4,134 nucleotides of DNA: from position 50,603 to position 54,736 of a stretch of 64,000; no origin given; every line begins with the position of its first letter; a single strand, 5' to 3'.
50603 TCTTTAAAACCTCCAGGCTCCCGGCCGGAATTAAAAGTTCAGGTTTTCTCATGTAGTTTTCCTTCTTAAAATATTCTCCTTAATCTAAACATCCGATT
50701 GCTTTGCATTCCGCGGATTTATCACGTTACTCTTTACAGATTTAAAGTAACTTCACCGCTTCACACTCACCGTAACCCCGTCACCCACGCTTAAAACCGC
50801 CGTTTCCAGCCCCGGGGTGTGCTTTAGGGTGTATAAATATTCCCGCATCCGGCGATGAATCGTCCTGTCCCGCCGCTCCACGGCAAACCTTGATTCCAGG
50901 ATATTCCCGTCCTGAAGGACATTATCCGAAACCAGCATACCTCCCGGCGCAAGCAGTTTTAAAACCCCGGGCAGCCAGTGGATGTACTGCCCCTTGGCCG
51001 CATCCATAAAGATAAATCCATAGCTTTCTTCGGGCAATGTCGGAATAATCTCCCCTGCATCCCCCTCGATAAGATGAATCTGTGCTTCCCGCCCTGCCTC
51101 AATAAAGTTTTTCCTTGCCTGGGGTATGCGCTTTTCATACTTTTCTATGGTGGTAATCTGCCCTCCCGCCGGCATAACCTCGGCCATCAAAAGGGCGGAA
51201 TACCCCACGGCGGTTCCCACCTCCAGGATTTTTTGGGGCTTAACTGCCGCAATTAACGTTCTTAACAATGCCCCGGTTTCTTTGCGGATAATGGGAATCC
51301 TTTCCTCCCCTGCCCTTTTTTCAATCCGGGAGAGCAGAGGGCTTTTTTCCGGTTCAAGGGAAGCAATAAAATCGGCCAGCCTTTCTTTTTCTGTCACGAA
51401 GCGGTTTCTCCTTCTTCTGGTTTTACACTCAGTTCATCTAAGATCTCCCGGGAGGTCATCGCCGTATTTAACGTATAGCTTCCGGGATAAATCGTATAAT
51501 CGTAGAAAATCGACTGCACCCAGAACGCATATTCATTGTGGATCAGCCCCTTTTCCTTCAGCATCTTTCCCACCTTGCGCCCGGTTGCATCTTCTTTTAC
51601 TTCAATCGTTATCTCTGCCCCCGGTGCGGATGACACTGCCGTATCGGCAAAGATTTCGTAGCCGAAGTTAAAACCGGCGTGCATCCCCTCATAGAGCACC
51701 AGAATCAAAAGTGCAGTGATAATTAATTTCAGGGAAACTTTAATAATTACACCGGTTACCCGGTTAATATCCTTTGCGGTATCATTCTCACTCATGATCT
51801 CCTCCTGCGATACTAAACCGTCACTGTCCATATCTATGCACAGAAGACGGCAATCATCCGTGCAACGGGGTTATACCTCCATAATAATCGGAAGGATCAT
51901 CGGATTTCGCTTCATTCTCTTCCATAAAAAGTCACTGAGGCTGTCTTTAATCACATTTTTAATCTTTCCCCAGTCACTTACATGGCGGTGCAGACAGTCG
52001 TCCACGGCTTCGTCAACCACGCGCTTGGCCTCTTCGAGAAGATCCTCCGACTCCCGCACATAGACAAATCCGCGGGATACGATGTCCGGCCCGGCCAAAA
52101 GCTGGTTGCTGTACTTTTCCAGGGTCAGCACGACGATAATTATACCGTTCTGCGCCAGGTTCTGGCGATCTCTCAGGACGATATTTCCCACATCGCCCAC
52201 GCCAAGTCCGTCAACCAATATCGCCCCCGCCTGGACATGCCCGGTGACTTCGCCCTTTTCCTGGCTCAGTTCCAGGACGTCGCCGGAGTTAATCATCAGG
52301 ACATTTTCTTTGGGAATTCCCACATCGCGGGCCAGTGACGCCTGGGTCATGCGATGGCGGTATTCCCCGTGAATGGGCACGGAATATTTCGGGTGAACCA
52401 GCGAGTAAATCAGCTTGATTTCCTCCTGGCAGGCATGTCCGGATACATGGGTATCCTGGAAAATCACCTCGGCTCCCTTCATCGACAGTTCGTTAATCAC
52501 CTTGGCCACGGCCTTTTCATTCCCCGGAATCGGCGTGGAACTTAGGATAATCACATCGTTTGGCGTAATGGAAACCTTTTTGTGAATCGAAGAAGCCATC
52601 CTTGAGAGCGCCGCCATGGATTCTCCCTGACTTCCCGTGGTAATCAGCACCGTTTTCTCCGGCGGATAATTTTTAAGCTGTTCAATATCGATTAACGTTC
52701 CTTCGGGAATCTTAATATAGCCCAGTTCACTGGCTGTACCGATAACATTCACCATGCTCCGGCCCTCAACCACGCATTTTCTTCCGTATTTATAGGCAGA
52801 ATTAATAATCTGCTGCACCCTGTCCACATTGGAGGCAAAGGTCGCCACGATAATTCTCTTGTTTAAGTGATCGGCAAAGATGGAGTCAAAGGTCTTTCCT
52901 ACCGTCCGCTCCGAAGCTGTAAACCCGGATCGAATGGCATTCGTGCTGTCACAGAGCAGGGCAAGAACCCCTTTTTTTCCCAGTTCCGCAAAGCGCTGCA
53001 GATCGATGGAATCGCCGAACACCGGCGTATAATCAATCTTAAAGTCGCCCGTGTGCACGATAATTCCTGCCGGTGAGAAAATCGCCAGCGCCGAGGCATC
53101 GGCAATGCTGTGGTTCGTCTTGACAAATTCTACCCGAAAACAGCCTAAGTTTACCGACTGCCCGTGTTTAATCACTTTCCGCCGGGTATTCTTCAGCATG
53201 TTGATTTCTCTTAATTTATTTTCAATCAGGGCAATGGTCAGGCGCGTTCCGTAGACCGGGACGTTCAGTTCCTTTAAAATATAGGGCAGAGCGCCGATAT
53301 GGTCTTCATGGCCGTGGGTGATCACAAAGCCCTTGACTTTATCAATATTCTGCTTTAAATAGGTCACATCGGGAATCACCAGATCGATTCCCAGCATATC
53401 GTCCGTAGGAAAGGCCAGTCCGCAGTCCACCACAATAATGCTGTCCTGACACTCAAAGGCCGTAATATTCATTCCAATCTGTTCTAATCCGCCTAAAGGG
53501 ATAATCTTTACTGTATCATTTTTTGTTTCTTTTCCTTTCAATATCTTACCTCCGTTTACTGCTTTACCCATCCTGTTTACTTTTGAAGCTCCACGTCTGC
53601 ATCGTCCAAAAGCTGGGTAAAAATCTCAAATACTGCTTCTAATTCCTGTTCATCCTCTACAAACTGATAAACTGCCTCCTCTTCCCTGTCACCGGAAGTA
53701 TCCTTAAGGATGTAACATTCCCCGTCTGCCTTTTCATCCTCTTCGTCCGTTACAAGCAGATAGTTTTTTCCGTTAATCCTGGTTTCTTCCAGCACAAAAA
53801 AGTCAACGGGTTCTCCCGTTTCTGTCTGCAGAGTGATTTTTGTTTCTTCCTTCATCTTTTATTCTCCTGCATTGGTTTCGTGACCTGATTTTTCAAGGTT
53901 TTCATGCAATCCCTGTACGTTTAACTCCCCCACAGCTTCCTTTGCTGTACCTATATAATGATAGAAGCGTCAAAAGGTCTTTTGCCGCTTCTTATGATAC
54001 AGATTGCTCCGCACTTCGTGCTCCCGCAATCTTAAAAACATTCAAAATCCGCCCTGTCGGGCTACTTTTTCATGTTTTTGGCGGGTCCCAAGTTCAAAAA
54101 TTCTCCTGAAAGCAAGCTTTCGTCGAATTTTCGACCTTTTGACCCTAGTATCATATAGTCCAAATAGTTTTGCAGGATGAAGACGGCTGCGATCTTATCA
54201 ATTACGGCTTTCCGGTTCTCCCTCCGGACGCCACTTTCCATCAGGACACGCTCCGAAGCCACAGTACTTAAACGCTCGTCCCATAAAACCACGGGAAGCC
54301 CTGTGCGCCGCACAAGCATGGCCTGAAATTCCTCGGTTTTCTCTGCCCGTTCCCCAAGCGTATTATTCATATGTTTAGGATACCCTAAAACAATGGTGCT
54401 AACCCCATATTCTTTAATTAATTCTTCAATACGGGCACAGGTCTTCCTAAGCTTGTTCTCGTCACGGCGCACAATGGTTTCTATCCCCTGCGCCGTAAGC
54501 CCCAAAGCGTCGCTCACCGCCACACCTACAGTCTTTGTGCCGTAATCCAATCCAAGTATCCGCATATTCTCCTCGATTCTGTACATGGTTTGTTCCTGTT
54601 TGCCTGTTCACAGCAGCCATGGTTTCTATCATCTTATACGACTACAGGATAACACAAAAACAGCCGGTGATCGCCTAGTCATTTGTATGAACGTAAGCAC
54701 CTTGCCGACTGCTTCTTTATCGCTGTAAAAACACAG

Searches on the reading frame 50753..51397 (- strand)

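Call 60: search_protein_families(library=pfam, proteins=[window:50753-51397:-], max_evalue=0.00001)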
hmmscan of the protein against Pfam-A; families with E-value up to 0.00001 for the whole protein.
window:50753-51397:- (214 aa): 3 families
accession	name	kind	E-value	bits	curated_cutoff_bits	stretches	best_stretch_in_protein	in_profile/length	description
PF01596.23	Methyltransf_3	-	1.4e-29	103.3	22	1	37-213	28-203/204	O-methyltransferase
PF13578.12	Methyltransf_24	-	1e-12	49.3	26.3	1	58-160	1-105/105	Methyltransferase domain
PF01135.25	PCMT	-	1.2e-07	32.1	20.3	1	47-156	67-170/210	Protein-L-isoaspartate(D-aspartate) O-methyltransferase (PCMT)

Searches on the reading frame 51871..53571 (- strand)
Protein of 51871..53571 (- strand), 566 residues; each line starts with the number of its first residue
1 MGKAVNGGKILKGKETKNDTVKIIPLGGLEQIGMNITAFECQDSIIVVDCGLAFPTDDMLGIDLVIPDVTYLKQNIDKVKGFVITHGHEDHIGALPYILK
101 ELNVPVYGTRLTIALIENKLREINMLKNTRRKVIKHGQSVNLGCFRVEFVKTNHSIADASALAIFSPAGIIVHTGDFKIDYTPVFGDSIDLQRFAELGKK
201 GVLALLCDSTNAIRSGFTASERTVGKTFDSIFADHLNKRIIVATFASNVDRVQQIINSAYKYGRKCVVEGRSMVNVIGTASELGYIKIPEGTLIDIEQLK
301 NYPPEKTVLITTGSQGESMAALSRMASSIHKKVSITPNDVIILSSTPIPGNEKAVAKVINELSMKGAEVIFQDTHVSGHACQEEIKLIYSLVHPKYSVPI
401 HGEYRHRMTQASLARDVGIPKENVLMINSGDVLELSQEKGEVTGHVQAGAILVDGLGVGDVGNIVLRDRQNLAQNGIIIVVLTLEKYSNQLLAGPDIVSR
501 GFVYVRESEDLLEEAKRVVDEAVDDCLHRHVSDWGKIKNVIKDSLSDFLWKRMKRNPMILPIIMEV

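Call 60: search_protein_families(library=pfam, proteins=[window:51871-53571:-], max_evalue=0.00001)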
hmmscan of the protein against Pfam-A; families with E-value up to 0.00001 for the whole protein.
window:51871-53571:- (566 aa): 5 families
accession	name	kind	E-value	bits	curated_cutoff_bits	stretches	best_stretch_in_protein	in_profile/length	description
PF22505.1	RNase_J_b_CASP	-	3.8e-52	175.8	27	1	238-362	2-126/126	Ribonuclease J, beta-CASP domain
PF17770.6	RNase_J_C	-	1.9e-35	122.3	23.8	1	465-566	1-102/102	Ribonuclease J C-terminal domain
PF00753.33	Lactamase_B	-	2.4e-10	41.1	22.7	1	43-123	15-88/196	Metallo-beta-lactamase superfamily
PF07521.17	RMMBL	-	6.6e-09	36.1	21.6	1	375-419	13-58/63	Zn-dependent metallo-hydrolase RNA specificity domain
PF12706.13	Lactamase_B_2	-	1.6e-08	34.8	27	1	46-178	3-144/200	Beta-lactamase superfamily domain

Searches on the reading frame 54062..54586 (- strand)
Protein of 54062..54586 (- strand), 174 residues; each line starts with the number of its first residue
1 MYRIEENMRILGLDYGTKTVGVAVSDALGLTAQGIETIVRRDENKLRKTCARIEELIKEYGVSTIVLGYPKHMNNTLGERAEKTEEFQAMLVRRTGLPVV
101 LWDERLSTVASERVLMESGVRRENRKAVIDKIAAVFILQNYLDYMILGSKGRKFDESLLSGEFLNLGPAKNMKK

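Call 60: search_protein_families(library=pfam, proteins=[window:54062-54586:-], max_evalue=0.00001)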
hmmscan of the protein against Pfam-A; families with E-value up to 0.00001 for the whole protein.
window:54062-54586:- (174 aa): 1 family
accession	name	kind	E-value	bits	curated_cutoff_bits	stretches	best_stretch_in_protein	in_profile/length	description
PF03652.20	RuvX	-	7.9e-45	152.9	29.2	1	8-143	1-133/134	Holliday junction resolvase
